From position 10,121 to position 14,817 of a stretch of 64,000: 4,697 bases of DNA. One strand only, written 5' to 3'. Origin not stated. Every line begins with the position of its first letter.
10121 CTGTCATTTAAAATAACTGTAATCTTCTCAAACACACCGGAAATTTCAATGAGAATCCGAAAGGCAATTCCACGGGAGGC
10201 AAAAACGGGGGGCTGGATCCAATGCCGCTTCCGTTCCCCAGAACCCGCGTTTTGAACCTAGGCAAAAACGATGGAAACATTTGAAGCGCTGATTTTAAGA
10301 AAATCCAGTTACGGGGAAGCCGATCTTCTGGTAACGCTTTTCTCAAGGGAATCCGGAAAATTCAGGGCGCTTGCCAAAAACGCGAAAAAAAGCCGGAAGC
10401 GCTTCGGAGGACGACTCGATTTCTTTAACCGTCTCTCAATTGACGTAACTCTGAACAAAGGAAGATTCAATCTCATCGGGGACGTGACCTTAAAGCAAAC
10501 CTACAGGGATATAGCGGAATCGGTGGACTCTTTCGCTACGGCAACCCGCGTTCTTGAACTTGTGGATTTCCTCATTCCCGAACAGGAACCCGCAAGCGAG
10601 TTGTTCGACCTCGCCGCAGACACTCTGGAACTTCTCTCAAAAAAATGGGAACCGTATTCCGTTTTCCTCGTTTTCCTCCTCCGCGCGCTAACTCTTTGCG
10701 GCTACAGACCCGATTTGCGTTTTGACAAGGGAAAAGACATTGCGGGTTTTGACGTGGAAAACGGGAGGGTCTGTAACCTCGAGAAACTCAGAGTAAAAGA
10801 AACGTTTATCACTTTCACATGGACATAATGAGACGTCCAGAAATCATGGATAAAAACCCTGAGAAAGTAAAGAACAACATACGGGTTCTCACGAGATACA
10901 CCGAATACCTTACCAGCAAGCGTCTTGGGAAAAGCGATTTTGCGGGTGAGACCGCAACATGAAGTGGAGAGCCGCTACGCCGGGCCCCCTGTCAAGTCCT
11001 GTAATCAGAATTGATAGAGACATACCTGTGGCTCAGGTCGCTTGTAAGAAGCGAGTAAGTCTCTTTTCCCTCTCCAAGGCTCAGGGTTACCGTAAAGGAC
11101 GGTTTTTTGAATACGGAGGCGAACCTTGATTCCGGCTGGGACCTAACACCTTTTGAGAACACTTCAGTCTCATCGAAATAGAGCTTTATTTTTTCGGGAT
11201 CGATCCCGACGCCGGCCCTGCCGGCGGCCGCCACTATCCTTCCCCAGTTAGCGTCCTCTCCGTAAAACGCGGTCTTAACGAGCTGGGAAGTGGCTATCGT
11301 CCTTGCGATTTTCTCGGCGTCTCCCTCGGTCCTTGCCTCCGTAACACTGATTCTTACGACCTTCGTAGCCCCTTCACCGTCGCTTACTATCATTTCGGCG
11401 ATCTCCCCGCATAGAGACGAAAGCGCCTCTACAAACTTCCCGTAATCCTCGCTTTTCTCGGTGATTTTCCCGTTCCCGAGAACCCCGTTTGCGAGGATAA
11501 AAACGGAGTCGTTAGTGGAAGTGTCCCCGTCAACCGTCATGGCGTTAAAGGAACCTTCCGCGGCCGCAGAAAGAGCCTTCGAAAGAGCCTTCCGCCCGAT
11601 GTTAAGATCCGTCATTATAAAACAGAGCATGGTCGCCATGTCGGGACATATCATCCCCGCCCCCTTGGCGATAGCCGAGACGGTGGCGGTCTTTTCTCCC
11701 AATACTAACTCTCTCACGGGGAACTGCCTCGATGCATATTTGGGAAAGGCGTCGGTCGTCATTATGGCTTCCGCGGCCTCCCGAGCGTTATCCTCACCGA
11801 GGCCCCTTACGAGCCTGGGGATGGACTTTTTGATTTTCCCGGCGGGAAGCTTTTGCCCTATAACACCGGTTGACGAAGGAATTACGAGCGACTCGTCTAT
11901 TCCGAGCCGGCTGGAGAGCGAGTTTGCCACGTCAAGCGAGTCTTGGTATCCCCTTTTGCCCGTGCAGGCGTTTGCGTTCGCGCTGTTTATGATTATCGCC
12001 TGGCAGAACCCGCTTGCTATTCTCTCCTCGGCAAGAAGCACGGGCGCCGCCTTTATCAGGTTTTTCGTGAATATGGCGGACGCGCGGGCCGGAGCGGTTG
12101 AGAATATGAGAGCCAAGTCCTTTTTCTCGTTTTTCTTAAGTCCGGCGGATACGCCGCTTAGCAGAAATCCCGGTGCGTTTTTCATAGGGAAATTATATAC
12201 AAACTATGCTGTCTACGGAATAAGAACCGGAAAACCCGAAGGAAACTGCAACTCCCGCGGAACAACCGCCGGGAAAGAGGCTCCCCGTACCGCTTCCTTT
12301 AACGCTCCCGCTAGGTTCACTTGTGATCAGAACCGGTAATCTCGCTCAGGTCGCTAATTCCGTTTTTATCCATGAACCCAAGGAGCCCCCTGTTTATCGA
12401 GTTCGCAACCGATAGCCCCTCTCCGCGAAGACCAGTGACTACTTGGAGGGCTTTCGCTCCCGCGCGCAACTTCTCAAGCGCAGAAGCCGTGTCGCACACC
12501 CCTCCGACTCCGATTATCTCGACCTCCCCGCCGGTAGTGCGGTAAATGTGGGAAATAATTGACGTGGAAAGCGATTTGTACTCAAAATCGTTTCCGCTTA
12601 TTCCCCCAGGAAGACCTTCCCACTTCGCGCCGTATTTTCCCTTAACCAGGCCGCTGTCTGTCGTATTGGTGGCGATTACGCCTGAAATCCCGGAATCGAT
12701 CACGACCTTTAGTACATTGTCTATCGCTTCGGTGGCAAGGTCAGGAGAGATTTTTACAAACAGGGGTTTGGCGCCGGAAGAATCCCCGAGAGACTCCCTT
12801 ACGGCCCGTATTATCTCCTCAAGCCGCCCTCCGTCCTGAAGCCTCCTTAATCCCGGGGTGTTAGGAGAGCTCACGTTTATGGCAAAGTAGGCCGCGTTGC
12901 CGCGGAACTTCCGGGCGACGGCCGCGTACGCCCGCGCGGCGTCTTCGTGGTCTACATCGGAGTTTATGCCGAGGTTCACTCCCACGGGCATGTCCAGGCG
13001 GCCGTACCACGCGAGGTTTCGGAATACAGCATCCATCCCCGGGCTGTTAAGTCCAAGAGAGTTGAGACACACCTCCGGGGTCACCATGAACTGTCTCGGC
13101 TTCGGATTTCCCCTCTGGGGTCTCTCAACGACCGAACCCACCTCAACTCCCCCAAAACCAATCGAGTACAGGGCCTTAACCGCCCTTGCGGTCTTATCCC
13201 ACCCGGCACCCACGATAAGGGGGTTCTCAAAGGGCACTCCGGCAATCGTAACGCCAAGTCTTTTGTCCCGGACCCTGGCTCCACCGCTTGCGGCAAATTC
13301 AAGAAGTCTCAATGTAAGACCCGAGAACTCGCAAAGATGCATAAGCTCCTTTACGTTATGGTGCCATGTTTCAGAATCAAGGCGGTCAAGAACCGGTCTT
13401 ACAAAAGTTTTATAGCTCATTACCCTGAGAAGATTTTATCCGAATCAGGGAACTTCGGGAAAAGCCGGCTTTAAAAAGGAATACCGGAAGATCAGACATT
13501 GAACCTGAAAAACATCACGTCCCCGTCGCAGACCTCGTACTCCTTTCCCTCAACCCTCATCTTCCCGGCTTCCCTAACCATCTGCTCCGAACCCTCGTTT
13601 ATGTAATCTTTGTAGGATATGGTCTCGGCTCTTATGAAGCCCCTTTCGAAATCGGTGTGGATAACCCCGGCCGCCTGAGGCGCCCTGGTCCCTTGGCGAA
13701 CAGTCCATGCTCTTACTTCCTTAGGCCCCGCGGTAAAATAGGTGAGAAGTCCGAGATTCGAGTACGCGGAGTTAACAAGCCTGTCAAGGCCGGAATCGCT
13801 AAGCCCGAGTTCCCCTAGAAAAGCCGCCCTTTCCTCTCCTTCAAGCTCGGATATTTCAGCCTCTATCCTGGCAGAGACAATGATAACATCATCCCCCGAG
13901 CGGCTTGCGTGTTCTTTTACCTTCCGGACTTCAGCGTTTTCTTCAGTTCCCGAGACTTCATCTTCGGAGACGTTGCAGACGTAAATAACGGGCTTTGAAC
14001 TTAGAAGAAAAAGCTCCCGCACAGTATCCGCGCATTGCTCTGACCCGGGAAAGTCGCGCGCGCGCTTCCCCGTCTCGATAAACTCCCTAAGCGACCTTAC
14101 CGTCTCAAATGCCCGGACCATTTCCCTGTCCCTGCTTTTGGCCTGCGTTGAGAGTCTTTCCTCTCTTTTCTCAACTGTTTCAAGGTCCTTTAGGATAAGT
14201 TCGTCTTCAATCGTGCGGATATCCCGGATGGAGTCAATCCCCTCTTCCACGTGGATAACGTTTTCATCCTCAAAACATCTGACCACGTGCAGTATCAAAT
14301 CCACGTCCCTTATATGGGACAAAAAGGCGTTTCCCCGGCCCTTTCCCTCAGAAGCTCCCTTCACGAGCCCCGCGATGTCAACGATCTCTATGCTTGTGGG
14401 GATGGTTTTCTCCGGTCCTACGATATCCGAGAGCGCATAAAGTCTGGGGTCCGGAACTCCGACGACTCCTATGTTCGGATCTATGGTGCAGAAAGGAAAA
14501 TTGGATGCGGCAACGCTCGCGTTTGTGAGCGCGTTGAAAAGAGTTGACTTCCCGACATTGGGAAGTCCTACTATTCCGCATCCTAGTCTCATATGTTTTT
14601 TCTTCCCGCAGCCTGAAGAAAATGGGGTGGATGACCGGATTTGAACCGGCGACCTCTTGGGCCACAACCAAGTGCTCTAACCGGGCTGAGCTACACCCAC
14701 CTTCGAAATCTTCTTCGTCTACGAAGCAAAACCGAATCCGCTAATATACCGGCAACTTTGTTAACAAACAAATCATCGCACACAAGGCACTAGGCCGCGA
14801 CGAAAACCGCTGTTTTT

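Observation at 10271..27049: Systematic homopolymer-associated frameshifts in at least six conserved genes (recO, mgtE x3, MBL hydrolase, OMP, recF, pilD)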

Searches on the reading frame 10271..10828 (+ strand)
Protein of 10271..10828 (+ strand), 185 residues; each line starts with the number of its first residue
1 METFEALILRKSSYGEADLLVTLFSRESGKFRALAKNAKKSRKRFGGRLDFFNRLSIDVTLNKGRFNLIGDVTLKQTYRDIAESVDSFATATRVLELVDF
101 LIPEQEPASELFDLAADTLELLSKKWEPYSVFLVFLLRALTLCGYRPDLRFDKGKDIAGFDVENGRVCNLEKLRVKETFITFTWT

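Call 6: search_protein_families(library=pfam, proteins=[window:10271-10828:+], max_evalue=0.01)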
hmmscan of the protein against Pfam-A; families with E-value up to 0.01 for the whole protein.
window:10271-10828:+ (185 aa): 2 families
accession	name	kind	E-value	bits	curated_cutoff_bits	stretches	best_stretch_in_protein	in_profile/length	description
PF11967.14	RecO_N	-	9e-18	64.5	27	1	3-65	5-67/80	Recombination protein O N terminal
PF02565.21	RecO_C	-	1e-13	51.7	22.1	1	85-151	4-70/157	Recombination protein O C terminal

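Call 12: find_encoding_contigs(protein=window:10271-10828:+, flank=10000, max_places=10)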
Protein window:10271-10828:+ (185 aa): no gene with exactly this product is on record in the collection.

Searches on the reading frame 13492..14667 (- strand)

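Call 7: search_protein_families(library=pfam, proteins=[window:13492-14667:-], max_evalue=0.001)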
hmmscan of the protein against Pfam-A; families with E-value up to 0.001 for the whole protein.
window:13492-14667:- (391 aa): 4 families
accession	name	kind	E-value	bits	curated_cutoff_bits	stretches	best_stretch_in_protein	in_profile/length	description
PF06071.19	YchF-GTPase_C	-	1.7e-39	134.2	27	1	307-390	1-84/84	Protein of unknown function (DUF933)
PF01926.29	MMR_HSR1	-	4.2e-24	85.3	21.9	1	30-141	2-86/113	50S ribosome-binding GTPase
PF02421.24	FeoB_N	-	1.9e-08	34.4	27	1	32-84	5-56/156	Ferrous iron transport protein B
PF00350.29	Dynamin_N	-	0.00031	21.2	27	0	88-131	98-138/168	Dynamin family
